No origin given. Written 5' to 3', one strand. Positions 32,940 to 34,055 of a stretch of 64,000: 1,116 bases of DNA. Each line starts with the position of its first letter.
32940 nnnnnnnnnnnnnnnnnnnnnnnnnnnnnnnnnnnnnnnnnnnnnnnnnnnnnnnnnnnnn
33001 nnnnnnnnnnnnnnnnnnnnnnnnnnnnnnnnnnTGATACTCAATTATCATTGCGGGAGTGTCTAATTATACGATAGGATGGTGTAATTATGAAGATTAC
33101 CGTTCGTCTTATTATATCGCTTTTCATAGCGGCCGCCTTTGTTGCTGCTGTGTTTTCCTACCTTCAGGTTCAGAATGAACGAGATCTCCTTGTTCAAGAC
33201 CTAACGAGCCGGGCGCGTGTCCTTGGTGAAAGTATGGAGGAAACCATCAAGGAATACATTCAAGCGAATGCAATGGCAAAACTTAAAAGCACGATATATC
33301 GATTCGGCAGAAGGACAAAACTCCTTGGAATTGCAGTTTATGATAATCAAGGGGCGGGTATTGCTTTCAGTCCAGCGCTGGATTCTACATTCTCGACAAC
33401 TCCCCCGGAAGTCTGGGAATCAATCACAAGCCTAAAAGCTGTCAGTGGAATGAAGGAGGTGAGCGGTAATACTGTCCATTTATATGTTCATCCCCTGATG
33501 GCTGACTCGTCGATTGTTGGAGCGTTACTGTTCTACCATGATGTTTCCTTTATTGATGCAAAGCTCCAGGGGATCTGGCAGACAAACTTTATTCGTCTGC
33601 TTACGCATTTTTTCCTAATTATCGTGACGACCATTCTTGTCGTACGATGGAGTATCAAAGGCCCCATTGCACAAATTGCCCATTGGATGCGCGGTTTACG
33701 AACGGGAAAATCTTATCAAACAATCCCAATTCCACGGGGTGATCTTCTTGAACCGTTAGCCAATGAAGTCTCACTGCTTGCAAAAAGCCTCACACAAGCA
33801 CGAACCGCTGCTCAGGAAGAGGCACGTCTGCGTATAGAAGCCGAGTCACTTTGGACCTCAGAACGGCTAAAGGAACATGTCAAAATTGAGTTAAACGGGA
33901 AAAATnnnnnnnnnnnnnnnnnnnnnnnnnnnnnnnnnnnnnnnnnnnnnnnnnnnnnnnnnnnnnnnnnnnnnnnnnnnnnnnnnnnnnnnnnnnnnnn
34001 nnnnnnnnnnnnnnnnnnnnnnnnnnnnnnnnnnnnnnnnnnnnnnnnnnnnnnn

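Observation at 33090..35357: Trehalose-6-phosphate synthase fused to a transmembrane periplasmic sensor and HAMP-like domain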

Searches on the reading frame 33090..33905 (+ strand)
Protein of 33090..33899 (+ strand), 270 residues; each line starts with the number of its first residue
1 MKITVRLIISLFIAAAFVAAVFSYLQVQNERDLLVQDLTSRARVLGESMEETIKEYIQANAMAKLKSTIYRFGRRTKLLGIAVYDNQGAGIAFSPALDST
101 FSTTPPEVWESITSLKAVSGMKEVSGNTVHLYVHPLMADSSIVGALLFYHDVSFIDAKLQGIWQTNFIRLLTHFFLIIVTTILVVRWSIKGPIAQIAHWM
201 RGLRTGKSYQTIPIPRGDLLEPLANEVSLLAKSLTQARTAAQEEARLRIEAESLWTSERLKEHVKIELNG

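Call 8: find_homologous_proteins(query=window:33090-33899:+, max_evalue=0.001)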
Query seq(270 aa) (270 aa): 7 proteins with E <= 0.001 among 1411 candidates.
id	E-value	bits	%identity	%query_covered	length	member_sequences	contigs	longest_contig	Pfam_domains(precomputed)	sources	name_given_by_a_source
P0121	8.2e-67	243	46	99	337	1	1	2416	-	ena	-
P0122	1.3e-63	233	56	77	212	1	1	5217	-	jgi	jgi:trehalose 6-phosphate synthase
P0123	8.3e-63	230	43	100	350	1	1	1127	-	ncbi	ncbi:MAG: trehalose-6-phosphate synthase, partial [Terriglobia bacterium]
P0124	2.1e-61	226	48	85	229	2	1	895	-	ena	-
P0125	1.6e-57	213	43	100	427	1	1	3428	PF00982.28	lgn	-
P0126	7.0e-47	178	48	69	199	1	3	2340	-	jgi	-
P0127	1.5e-13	69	88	18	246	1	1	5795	PF00982.28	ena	-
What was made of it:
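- Tried and rejected: Word-indexed homologue search with the N-terminal 270 aa. It returned only 7 fragmentary proteins and no other output domains (call 8).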

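Call 9: search_protein_families(library=pfam, proteins=[window:33090-33899:+], max_evalue=10)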
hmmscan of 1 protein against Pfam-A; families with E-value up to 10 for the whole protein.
seq(270 aa): 3 families
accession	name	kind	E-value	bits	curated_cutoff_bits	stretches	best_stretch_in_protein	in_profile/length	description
PF10144.15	SMP_2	-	0.06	13.5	28.9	1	5-94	14-102/159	Bacterial virulence factor haemolysin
PF18175.6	HU-CCDC81_bac_2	-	0.11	12.8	35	1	228-270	1-43/70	CCDC81-like prokaryotic HU domain 2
PF08328.16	ASL_C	-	0.16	12.4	35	1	12-68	24-78/115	Adenylosuccinate lyase C-terminal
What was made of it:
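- On Cache / PDC extracytoplasmic sensor domains (sCache): The window sequence gives no Cache hit (call 9).
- Tried and rejected: There was no HAMP or Cache hit (call 9).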

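Call 16: search_solved_structures(query=A1, max_evalue=10, show_alignments=3)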
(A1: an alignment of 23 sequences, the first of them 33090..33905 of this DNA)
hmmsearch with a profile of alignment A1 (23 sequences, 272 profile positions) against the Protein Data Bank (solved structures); distinct sequences matched with E-value up to 10: 10.
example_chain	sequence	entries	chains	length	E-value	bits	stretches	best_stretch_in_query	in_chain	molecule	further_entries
5is1_A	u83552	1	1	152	0.0063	19.3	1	33-162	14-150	Histidine kinase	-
3b42_A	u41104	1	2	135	0.027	17.3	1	43-143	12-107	Methyl-accepting chemotaxis protein, putative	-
4u64_A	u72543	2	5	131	0.03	17.1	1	24-102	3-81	Two component histidine kinase, GGDEF domain protein/EAL domain protein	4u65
4ywz_A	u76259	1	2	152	0.057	16.2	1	33-162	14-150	Sensor protein kinase WalK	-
7dud_A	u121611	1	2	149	0.07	15.9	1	33-162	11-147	Sensor protein kinase WalK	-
4jgq_A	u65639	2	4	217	0.33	13.7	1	61-145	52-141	Sporulation kinase D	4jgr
4jgo_A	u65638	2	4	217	0.39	13.4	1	61-145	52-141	Sporulation kinase D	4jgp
2ocy_A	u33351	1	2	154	0.69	12.6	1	10-141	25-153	Rab guanine nucleotide exchange factor SEC2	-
3by9_A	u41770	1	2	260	1.2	11.8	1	50-157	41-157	Sensor protein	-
3b47_A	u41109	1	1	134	2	11.1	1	47-141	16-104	Methyl-accepting chemotaxis protein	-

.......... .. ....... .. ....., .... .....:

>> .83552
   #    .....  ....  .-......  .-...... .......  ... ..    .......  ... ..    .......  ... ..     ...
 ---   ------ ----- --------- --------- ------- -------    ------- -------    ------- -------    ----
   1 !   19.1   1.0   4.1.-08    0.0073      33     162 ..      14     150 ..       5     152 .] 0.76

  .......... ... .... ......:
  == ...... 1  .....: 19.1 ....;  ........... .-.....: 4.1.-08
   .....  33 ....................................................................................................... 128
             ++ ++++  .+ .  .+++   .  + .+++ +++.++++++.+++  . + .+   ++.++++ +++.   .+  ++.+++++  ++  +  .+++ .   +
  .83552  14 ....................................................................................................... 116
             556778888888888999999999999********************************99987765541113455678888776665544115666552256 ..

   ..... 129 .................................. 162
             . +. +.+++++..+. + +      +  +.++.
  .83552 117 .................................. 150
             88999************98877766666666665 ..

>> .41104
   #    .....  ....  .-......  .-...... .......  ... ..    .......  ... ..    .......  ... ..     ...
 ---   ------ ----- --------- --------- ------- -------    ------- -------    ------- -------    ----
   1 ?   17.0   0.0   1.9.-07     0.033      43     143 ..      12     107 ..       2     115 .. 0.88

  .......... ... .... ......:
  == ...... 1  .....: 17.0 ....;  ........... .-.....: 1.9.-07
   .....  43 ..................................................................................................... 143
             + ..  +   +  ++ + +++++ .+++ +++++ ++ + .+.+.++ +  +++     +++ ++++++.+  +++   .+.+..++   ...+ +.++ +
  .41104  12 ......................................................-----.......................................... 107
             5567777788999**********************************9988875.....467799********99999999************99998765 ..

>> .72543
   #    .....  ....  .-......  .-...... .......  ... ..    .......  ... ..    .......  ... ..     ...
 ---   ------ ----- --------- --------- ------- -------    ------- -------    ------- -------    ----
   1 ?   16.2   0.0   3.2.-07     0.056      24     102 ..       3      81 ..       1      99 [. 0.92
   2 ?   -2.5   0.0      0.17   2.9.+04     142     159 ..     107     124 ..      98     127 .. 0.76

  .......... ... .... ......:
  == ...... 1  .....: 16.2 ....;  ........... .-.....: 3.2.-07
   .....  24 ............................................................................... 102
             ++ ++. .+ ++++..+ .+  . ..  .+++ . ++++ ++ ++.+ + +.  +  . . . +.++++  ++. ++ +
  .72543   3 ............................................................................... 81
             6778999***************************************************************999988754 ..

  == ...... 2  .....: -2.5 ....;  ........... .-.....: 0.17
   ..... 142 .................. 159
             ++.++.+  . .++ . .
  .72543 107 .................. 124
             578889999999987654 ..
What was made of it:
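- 33171..33587 (+): Extracytoplasmic single Cache/PDC-like sensor domain (about aa 28-166). A PDB profile search gives marginal hits to the WalK, GSU0935 and LapD-like sensor domains (call 16).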

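Call 19: find_related_loci(query=A1, collection=genome_contigs, flank=6000)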
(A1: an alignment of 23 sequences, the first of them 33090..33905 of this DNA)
Query A1 (272 aa) in genome_contigs; peptide patterns used: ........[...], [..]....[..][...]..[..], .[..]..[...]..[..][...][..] (x = any residue, [..] = any of these).
599 stretches matched a pattern (row limit reached: there are more); 537 encode a relative of the query (tblastn E <= 1e-3); the best 80 are kept; 80 distinct loci.
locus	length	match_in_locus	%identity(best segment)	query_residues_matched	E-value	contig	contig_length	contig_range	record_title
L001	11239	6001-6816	68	1-272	3e-125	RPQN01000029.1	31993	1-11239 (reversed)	MAG: Ignavibacteriae bacterium isolate metabat2.334 metabat2.334_Contig_542743, whole genome shotgun sequence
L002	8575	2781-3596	68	1-272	6e-124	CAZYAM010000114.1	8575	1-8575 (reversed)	MAG TPA_asm: uncultured Ignavibacteriaceae bacterium isolate binchicken_co100_492 genome assembly, contig: NODE_13352_le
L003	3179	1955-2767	65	1-271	1e-122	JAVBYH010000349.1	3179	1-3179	MAG: Bacteroidota bacterium isolate GS28 11352, whole genome shotgun sequence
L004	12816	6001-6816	69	1-272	1e-124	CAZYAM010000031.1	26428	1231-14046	MAG TPA_asm: uncultured Ignavibacteriaceae bacterium isolate binchicken_co100_492 genome assembly, contig: NODE_2741_len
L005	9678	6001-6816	63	1-272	4e-113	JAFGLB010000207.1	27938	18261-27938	MAG: Bacteroidetes bacterium isolate Zod_Metabat.377 k87_12980725, whole genome shotgun sequence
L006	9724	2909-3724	60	1-272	2e-107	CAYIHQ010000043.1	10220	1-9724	MAG TPA_asm: uncultured Ignavibacteriaceae bacterium isolate ERP119705_co22_105 genome assembly, contig: NODE_5196_lengt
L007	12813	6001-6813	55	1-272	7e-99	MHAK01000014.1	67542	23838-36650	MAG: Ignavibacteria bacterium RIFCSPLOWO2_12_FULL_56_21 rifcsplowo2_12_scaffold_1138, whole genome shotgun sequence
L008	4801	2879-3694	56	1-272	8e-99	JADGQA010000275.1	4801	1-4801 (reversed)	MAG: Bacteroidota bacterium isolate Chersky.3_21 contig-100_15142, whole genome shotgun sequence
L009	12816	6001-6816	56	1-272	7e-92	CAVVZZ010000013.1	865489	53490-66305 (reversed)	MAG: Ignavibacteriota bacterium isolate MFD01872.bin.1.283 genome assembly, contig: contig_86362, whole genome shotgun s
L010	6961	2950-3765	53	1-272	1e-90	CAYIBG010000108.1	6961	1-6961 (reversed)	MAG TPA_asm: uncultured Ignavibacteriaceae bacterium isolate ERP119705_co1_736 genome assembly, contig: NODE_17281_lengt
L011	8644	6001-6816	57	1-272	2e-88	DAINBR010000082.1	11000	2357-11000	MAG TPA_asm: Bacteroidota bacterium isolate CTOTU25581 NODE_2885_length_11000_cov_4.107355, whole genome shotgun sequenc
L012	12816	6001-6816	54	1-272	5e-88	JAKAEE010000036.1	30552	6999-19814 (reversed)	MAG: Bacteroidetes bacterium isolate WY1.bin124 NODE_2131_length_30552_cov_15.518028, whole genome shotgun sequence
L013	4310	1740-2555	54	1-272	4e-88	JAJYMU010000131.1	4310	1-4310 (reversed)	MAG: Bacteroidetes bacterium isolate DBS2-4.bin16 NODE_36811_length_4310_cov_1.21779, whole genome shotgun sequence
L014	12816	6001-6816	55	1-272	2e-86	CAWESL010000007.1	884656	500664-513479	MAG: Ignavibacteriota bacterium isolate MFD01872.bin.1.311 genome assembly, contig: contig_125022, whole genome shotgun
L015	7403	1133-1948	59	1-272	3e-85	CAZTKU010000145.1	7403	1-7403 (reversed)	MAG TPA_asm: uncultured Ignavibacteriaceae bacterium isolate binchicken_co119_451 genome assembly, contig: NODE_14681_le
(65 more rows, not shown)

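Call 20: predict_structure(alignment_id=A1)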
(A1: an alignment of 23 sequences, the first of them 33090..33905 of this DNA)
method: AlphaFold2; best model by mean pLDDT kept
length: 272 residues; sequences in the alignment: 23
mean_pLDDT: 81.3   pTM: 0.56
mean pLDDT of the five models: 81.3, 79.9, 78.0, 76.7, 75.3
residues with pLDDT >= 90: 98; 70-90: 120; 50-70: 46; < 50: 8
segments of 3 or more residues with pLDDT < 50: 213-217
pLDDT, mean of each block of 10 residues (from residue 1): 80 90 93 92 90 91 91 75 91 84 86 91 85 91 91 89 92 88 72 64 60 48 74 84 73 60 74 58
secondary structure, 60 per line:
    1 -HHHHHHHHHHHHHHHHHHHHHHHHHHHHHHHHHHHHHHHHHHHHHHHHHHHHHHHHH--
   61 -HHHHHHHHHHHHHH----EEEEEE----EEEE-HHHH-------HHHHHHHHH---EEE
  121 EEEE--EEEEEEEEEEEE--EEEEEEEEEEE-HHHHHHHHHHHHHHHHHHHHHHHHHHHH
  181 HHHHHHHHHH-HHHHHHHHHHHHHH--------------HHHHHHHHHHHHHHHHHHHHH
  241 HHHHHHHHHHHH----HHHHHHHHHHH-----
elements in order: H2-58 H62-75 E80-85 E90-93 H95-98 H106-114 E118-124 E127-138 E141-151 H153-190 H192-205 H220-252 H257-267
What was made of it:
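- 33171..33587 (+): AF2 pLDDT is about 85-92, with a long N-terminal helix, a five-stranded sheet and a C-terminal helix (call 20).
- On Cache / PDC extracytoplasmic sensor domains (sCache): AF2 secondary structure and pLDDT of about 85-92 (call 20).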

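Call 21: search_protein_representatives(alignment_id=A1)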
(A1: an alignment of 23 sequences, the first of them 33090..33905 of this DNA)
Query: 23 sequences, 272 profile positions. Proteins with E-value up to 0.001 (for the whole library): 2332; up to 1e-10: 884; up to 1e-30: 222. The best 150 are listed.
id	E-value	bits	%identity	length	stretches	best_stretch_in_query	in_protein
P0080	3.4e-128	443.3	-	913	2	25-271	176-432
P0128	8.3e-106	369.9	-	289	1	1-272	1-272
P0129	5.6e-96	337.6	-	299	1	1-272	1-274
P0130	4.5e-86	305.2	-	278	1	1-272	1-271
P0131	1.4e-84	300.2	-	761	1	1-270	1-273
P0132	1.1e-80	287.5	-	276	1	12-271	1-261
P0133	1.3e-80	287.3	-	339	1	1-271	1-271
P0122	2.6e-80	286.3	-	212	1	1-209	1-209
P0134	7.5e-76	271.7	-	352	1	1-271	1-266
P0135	2.3e-75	270.1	-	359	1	4-270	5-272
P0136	3.4e-75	269.5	-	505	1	2-266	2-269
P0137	3.8e-75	269.3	-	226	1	1-222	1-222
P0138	9.7e-73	261.4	-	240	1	21-258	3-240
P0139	3.2e-72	259.7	-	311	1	1-257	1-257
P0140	7.0e-72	258.6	-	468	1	1-271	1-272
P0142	2.4e-70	253.6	-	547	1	1-270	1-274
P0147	4.1e-66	239.7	-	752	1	1-270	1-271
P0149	7.2e-64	232.4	-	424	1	1-270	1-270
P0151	1.1e-61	225.2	-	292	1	1-271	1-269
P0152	1.3e-61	224.9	-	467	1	1-270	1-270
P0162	6.0e-57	209.7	-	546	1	1-270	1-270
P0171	3.2e-54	200.7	-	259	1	1-243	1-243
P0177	2.4e-53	197.8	-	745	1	1-270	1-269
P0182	8.6e-53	196.0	-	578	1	1-270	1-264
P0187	1.5e-51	192.0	-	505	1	62-272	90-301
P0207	3.1e-47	177.8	-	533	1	5-271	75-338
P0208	3.7e-47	177.5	-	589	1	1-271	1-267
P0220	9.9e-44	166.3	-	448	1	44-249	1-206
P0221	1.1e-43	166.2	-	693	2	134-270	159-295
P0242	5.4e-40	154.0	-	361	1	1-270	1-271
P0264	2.2e-37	145.5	-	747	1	2-270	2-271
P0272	5.2e-37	144.3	-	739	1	1-270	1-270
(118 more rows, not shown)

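Call 23: search_protein_families(library=pfam, proteins=[P0136, P0142, P0162, P0182, P0208, P0221, P0187, P0207, P0131], max_evalue=0.001)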
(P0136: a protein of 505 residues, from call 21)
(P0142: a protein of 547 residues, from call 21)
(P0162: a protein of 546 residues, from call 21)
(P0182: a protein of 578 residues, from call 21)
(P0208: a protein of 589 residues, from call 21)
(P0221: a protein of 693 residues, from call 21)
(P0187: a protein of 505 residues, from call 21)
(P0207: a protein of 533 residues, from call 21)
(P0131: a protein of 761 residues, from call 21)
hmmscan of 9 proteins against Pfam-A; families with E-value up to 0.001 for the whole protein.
P0136 (505 aa): 0 families

P0142 (547 aa): 1 family
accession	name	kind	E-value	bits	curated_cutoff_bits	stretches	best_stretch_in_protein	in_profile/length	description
PF00982.27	Glyco_transf_20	-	3.3e-51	174.9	32.5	1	276-520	2-249/473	Glycosyltransferase family 20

P0162 (546 aa): 1 family
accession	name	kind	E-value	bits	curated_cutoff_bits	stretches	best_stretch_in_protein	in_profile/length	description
PF00982.27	Glyco_transf_20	-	1.8e-05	24.1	32.5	0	462-504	194-236/473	Glycosyltransferase family 20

P0182 (578 aa): 1 family
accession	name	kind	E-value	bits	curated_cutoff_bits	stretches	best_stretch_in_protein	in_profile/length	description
PF00982.27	Glyco_transf_20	-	2.4e-14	53.4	32.5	1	266-399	2-140/473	Glycosyltransferase family 20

P0208 (589 aa): 1 family
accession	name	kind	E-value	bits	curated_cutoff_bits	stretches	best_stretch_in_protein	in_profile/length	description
PF00982.27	Glyco_transf_20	-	6e-31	108.1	32.5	1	268-455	2-192/473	Glycosyltransferase family 20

P0221 (693 aa): 1 family
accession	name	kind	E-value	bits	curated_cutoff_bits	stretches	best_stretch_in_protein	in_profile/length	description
PF00982.27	Glyco_transf_20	-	2.1e-63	215.2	32.5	2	297-541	2-249/473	Glycosyltransferase family 20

P0187 (505 aa): 0 families

P0207 (533 aa): 2 families
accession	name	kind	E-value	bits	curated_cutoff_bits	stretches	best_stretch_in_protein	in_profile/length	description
PF00982.27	Glyco_transf_20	-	1.1e-13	51.2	32.5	1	340-471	3-137/473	Glycosyltransferase family 20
PF17203.10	sCache_3_2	-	0.0005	20.6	28.4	1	101-215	3-124/140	Single cache domain 3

P0131 (761 aa): 3 families
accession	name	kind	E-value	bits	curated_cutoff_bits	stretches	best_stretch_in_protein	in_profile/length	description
PF00982.27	Glyco_transf_20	-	3.1e-118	395.9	32.5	1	276-742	3-472/473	Glycosyltransferase family 20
PF13692.12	Glyco_trans_1_4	-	7.7e-08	33.1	27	1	564-707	13-140/142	Glycosyl transferases group 1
PF00534.26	Glycos_transf_1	-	0.00022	21.2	26.4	1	610-713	60-160/172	Glycosyl transferases group 1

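Call 24: fold_search(model_id=the predicted structure, library=pdb)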
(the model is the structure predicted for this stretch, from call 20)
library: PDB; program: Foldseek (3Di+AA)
matches with E <= 10: 1326; with E <= 0.001: 88
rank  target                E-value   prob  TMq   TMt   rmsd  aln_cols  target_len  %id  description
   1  9a5d_A                3.3e-09  1.00  0.61  0.30  21.6       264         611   16  Integrative model of WALK-YYCH by crosslinking MS and deep learning (released 2024-09-18)
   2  5is1                  3.0e-07  1.00  0.40  0.71   3.6       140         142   14  Crystal structure of the extracellular domain of sensor histidine kinase YycG from Staphylococcus aureus at 2.0 Angstrom (released 2016-07-20)
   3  4ywz_A                3.1e-07  1.00  0.42  0.73   3.4       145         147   13  Crystal structure of the extracellular receptor domain of the essential sensor kinase WalK from Staphylococcus aureus (released 2016-03-30)
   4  7dud_A                3.8e-07  1.00  0.43  0.74   3.0       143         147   14  Crystal Structure of erWalK (released 2022-01-19)
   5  4ywz_B                1.2e-06  1.00  0.42  0.75   3.3       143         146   13  Crystal structure of the extracellular receptor domain of the essential sensor kinase WalK from Staphylococcus aureus (released 2016-03-30)
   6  3by9_A                3.6e-06  1.00  0.37  0.39   6.1       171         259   13  Crystal structure of the V. cholerae Histidine Kinase DctB Sensor Domain (released 2008-08-12)
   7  3e4o_A                3.9e-06  1.00  0.41  0.44   4.0       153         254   14  Crystal structure of succinate bound state DctB (released 2008-10-21)
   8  3by9_B                6.0e-06  1.00  0.41  0.43   3.9       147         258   13  Crystal structure of the V. cholerae Histidine Kinase DctB Sensor Domain (released 2008-08-12)
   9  4jgo_B                1.6e-05  1.00  0.30  0.37  11.9       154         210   14  The crystal structure of sporulation kinase d sensor domain from Bacillus subtilis subsp. (released 2013-05-15)
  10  3e4p_B                2.5e-05  1.00  0.41  0.43   4.0       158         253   13  Crystal structure of malonate occupied DctB (released 2008-10-21)
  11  6w3o_A                2.5e-05  1.00  0.33  0.36   7.2       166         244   15  Crystal structure of ligand-binding domain of Campylobacter jejuni chemoreceptor Tlp3 in complex with 4-methylisoleuci (released 2020-05-20)
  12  6w3r_A                3.4e-05  1.00  0.32  0.35   7.5       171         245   15  Crystal structure of ligand-binding domain of Campylobacter jejuni chemoreceptor Tlp3 in complex with 3-methylisoleuci (released 2020-05-20)
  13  2zbb_A                3.7e-05  1.00  0.44  0.46   3.4       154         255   12  P43 crystal of DctBp (released 2008-11-18)
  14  6w3p_A                3.7e-05  1.00  0.34  0.37   7.2       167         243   15  Crystal structure of ligand-binding domain of Campylobacter jejuni chemoreceptor Tlp3 in complex with beta-methylnorle (released 2020-05-20)
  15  3b42_B                3.7e-05  1.00  0.22  0.43  14.0       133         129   19  Periplasmic sensor domain of chemotaxis protein GSU0935 (released 2008-04-08)
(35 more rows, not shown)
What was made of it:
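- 33171..33587 (+): Foldseek gives E=3e-7 (call 24).
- On Cache / PDC extracytoplasmic sensor domains (sCache): Foldseek target-normalised TM-score 0.71-0.75 (call 24).
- Foldseek E=3e-9 to a full-length WalK model over 264 columns, and E=3e-7 to WalK sensor-domain crystal structures (call 24).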
